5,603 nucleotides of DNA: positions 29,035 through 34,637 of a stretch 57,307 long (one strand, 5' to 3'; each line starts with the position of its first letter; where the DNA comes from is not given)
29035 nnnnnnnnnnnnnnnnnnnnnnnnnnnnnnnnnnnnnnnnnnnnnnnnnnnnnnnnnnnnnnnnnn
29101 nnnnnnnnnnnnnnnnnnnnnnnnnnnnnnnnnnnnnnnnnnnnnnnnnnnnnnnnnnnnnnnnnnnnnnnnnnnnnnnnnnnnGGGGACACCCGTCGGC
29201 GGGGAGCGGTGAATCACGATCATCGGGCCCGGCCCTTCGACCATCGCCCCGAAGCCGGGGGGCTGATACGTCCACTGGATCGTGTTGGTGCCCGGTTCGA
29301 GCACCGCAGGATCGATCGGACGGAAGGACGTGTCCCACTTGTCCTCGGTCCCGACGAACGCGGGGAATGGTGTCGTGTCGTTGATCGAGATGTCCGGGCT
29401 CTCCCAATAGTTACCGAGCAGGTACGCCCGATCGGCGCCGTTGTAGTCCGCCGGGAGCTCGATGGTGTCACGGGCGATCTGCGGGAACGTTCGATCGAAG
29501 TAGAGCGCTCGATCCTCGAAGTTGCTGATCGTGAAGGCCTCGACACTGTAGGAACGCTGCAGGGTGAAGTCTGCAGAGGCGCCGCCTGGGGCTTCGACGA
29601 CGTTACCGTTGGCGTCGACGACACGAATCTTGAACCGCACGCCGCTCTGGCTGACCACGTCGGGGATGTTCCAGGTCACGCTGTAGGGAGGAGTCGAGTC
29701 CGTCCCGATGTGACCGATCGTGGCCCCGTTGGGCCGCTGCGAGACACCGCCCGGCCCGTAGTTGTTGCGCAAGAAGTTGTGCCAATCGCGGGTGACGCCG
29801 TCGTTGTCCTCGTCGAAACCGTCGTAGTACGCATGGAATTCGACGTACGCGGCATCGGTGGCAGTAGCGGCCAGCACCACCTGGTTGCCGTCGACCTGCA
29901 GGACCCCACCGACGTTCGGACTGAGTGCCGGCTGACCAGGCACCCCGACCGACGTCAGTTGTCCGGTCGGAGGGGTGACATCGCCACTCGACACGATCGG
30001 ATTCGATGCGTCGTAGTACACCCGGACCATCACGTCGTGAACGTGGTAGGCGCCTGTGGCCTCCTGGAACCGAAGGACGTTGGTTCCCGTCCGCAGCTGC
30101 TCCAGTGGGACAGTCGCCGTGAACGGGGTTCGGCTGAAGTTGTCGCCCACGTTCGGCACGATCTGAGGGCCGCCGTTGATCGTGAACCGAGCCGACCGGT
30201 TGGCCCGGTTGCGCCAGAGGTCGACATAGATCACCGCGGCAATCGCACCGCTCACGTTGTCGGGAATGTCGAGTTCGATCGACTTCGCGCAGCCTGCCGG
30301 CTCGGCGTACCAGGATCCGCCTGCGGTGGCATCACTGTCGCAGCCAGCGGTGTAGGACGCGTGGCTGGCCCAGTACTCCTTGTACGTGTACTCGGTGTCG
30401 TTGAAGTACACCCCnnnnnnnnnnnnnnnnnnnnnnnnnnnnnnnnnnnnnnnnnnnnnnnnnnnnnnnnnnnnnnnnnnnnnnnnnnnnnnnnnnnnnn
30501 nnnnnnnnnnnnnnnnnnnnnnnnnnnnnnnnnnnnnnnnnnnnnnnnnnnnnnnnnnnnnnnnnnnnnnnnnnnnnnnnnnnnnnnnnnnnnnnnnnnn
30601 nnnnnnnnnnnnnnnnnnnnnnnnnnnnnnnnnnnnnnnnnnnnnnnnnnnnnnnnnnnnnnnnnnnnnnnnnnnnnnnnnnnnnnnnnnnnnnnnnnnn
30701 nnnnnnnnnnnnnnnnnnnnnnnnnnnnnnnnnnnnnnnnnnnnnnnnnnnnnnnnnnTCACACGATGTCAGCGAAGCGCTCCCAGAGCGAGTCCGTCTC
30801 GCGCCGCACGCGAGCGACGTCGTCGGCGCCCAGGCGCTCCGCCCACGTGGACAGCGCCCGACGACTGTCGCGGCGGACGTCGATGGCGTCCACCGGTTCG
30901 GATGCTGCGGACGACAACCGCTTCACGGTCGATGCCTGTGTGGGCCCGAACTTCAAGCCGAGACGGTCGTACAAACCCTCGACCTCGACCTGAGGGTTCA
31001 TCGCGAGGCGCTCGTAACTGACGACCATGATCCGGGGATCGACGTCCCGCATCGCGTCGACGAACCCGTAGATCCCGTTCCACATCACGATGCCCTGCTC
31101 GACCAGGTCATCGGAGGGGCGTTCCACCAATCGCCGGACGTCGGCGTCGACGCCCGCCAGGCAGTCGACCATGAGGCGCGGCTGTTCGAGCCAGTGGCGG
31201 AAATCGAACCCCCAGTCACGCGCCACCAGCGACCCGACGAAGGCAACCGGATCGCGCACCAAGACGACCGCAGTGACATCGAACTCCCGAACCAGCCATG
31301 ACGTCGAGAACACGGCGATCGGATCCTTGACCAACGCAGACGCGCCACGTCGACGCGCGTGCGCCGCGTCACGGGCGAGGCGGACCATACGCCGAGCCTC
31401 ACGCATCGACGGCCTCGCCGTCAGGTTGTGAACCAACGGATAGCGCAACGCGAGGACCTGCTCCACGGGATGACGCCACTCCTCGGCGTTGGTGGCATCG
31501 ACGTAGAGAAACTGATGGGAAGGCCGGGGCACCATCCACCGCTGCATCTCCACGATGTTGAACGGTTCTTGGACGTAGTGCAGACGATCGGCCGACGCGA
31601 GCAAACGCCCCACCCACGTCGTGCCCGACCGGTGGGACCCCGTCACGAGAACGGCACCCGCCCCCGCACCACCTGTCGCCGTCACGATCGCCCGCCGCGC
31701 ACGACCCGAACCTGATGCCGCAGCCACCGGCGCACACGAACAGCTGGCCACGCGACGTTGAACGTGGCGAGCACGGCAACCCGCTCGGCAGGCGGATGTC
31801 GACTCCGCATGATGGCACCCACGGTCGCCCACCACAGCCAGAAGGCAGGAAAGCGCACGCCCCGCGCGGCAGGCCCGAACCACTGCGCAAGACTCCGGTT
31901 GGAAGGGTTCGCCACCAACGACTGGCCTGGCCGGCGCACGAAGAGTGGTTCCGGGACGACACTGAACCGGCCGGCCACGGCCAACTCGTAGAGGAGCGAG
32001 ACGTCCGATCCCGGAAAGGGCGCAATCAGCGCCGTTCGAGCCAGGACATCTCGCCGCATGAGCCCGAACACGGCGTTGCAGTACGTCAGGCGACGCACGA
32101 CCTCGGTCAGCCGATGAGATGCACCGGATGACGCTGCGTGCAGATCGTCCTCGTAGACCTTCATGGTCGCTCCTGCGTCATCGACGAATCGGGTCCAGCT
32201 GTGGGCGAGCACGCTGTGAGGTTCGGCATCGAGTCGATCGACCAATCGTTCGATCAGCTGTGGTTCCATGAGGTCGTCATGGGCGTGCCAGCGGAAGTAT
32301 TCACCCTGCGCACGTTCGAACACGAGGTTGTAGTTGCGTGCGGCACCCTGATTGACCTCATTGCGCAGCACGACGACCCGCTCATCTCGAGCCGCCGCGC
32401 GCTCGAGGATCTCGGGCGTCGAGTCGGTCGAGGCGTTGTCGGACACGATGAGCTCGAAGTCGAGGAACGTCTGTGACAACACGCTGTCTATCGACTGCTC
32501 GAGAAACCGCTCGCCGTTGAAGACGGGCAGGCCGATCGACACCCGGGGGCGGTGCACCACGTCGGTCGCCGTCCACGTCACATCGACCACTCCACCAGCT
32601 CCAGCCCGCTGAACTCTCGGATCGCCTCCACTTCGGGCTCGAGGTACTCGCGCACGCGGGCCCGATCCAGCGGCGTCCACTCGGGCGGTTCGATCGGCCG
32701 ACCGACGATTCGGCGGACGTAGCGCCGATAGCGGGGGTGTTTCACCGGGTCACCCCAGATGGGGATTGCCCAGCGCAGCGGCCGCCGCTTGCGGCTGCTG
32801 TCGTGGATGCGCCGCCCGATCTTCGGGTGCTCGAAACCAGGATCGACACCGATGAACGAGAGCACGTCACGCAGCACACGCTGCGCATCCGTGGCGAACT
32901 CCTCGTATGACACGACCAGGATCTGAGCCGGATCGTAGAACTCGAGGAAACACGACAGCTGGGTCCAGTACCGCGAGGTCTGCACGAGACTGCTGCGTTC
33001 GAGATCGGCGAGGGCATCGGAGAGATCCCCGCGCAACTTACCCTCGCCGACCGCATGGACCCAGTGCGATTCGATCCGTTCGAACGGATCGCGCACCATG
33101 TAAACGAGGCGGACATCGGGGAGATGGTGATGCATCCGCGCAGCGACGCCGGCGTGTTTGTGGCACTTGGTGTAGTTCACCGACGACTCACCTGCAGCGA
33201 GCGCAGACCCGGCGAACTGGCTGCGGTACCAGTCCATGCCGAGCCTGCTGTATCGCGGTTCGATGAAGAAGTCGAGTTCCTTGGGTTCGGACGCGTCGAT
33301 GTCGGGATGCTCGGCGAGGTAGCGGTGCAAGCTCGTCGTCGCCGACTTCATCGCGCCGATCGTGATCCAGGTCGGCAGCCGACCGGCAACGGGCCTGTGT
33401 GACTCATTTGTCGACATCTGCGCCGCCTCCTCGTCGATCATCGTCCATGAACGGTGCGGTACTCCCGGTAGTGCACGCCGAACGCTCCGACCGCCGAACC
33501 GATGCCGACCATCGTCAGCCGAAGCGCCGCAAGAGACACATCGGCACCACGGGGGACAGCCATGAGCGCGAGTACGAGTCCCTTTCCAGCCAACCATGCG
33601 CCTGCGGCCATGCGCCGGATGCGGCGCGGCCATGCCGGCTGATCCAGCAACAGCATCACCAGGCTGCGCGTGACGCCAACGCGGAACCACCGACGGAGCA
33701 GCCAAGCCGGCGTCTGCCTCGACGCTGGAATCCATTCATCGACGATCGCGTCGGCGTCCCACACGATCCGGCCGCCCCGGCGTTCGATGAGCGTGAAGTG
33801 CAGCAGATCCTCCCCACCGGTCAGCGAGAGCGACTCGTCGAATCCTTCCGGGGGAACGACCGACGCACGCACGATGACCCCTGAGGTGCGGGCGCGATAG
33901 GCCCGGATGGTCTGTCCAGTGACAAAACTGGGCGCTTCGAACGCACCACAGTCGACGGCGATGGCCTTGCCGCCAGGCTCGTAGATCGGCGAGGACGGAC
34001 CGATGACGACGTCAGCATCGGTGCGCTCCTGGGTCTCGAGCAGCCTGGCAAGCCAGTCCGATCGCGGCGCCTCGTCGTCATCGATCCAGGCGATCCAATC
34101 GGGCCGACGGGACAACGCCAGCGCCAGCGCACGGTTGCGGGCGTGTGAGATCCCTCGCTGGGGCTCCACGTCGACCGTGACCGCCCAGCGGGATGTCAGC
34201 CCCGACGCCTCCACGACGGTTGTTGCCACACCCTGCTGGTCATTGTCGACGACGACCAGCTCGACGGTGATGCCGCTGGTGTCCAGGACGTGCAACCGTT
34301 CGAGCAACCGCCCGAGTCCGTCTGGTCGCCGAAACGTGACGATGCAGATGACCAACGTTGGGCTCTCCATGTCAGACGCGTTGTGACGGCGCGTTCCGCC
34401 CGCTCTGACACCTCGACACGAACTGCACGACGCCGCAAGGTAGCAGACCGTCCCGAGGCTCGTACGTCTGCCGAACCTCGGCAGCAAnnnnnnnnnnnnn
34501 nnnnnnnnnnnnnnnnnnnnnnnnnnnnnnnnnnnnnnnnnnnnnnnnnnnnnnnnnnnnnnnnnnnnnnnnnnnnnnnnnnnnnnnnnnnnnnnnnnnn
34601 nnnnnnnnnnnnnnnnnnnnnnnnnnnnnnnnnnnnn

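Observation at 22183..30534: Second giant (2,783 aa) Ig/LamG/ConA-like protein encoded inside the biosynthetic operon, between the sulfotransferases and the Wzz/BY-kinase gene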

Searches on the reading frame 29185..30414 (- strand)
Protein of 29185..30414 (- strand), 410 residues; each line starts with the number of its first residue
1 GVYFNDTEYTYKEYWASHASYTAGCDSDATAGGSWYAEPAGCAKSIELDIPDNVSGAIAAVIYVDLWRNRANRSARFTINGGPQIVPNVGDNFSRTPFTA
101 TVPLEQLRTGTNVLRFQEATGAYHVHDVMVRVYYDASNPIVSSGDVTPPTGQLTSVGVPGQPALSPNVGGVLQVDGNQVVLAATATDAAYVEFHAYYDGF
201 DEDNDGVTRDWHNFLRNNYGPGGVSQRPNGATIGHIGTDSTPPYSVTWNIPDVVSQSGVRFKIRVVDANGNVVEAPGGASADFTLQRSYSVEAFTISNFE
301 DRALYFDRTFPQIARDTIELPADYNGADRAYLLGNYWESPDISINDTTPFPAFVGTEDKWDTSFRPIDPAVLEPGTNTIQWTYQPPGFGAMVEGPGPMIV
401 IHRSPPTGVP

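Call 7: search_protein_families(library=pfam, proteins=[window:29185-30414:-], max_evalue=10)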
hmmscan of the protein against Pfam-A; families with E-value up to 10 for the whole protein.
window:29185-30414:- (410 aa): 3 families
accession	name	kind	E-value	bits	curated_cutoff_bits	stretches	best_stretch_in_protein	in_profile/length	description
PF17957.7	Big_7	-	0.001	20.1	24.1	1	229-252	40-60/70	Bacterial Ig domain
PF24108.1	DUF7383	-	0.036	14.7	27.9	0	341-381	62-102/123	Family of unknown function (DUF7383)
PF20009.4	GEVED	-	0.37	12.1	24.4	1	230-275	18-63/78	GEVED domain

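Call 10: search_solved_structures(query=window:29185-30414:-, max_evalue=10)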
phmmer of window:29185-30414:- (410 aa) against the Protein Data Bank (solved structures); distinct sequences matched with E-value up to 10: 0.

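Call 52: search_protein_families(library=pfam, proteins=[window:29185-30414:-], max_evalue=0.001)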
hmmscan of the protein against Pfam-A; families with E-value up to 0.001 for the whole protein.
window:29185-30414:- (410 aa): 0 families

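Call 77: find_homologous_proteins(query=window:29185-30414:-, max_evalue=0.001)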
Query window:29185-30414:- (410 aa): 32 proteins with E <= 0.001 among 7424 candidates.
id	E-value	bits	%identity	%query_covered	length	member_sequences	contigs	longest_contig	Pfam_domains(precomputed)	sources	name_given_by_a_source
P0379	7.9e-210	715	75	100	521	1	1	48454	-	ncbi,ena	-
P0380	1.9e-176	605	64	100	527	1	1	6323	PF07679.23,PF13927.13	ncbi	-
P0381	3.1e-158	545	74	80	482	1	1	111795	PF17957.8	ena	-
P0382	2.1e-136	473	53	97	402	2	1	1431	-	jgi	jgi:hypothetical protein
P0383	1.2e-121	424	48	99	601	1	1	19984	PF17210.10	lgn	-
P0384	2.9e-119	417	47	99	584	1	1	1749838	PF00041.28,PF16656.12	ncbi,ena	-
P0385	3.4e-117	410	49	96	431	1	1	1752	-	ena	-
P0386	2.1e-112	394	48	98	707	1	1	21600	PF13895.13,PF13927.13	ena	-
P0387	3.4e-110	387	45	98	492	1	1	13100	-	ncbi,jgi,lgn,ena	-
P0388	3.4e-109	383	49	96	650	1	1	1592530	-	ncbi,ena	-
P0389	2.5e-107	377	47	98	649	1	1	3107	PF03160.21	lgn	-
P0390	3.3e-103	364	47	100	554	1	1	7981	PF03160.21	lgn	-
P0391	7.1e-98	346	43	94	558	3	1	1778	PF17963.8,PF17892.8,PF17803.8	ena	-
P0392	1.1e-96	342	44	98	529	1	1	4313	-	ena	-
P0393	1.4e-96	342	45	100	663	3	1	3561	PF07679.23,PF13895.13,PF13927.13,PF03160.21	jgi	jgi:Immunoglobulin domain/Calx-beta domain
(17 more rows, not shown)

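Call 79: search_solved_structures(query=A5, max_evalue=1)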
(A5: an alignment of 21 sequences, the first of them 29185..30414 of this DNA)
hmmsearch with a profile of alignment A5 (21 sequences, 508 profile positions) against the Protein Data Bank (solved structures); distinct sequences matched with E-value up to 1: 0.

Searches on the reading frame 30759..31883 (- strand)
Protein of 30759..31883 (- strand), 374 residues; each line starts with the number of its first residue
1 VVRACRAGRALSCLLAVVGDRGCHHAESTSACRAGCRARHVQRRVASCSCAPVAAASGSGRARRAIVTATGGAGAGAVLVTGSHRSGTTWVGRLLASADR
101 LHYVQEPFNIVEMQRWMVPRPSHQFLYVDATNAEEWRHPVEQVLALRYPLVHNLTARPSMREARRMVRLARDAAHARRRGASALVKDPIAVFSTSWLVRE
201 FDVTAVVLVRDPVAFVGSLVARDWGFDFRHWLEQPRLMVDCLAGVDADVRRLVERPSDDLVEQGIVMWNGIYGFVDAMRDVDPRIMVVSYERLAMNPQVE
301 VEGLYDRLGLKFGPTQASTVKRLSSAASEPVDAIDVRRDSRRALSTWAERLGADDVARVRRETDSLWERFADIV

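Call 6: search_protein_families(library=pfam, proteins=[window:30759-31883:-])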
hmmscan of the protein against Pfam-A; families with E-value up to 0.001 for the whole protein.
window:30759-31883:- (374 aa): 2 families
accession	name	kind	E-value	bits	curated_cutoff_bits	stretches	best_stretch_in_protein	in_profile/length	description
PF13469.12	Sulfotransfer_3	-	9.8e-13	49.3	27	1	78-312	2-214/216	Sulfotransferase family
PF00685.33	Sulfotransfer_1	-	1.7e-07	31.4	22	1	78-322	4-193/255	Sulfotransferase domain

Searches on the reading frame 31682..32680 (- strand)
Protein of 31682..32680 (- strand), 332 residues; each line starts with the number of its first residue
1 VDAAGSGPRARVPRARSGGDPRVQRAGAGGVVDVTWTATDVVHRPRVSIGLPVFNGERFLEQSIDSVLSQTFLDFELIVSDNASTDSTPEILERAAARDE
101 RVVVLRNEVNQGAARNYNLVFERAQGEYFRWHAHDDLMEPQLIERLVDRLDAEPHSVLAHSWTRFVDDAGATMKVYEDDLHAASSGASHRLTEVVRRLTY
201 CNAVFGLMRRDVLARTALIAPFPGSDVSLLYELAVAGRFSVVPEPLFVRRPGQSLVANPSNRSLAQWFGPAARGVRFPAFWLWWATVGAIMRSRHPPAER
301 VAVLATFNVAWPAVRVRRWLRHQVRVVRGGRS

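Call 6: search_protein_families(library=pfam, proteins=[window:31682-32680:-])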
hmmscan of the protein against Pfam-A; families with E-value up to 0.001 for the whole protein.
window:31682-32680:- (332 aa): 3 families
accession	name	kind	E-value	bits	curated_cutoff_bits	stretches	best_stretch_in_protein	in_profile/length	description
PF00535.33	Glycos_transf_2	-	2.1e-31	109.5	23.3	1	48-213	1-164/168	Glycosyl transferase family 2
PF13641.12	Glyco_tranf_2_3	-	1.6e-09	38.6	27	1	45-239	1-200/230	Glycosyltransferase like family 2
PF10111.15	Glyco_tranf_2_2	-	2.4e-06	27.7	27.3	1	59-179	14-140/276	Glycosyltransferase like family 2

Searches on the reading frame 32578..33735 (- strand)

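Call 6: search_protein_families(library=pfam, proteins=[window:32578-33735:-])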
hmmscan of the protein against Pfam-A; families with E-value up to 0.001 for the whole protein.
window:32578-33735:- (385 aa): 2 families
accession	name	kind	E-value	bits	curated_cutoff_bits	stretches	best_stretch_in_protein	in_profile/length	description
PF13469.12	Sulfotransfer_3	-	2e-18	67.9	27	2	187-298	104-213/216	Sulfotransferase family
PF00685.33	Sulfotransfer_1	-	5.9e-13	49.2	22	1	124-298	5-182/255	Sulfotransferase domain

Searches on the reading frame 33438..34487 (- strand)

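Call 6: search_protein_families(library=pfam, proteins=[window:33438-34487:-])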
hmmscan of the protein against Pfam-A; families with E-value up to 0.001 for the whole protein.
window:33438-34487:- (349 aa): 2 families
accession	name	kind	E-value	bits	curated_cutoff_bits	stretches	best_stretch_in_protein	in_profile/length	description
PF00535.33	Glycos_transf_2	-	2.3e-14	54.1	23.3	1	47-164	2-114/168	Glycosyl transferase family 2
PF13641.12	Glyco_tranf_2_3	-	2.5e-05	24.9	27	1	44-267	2-227/230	Glycosyltransferase like family 2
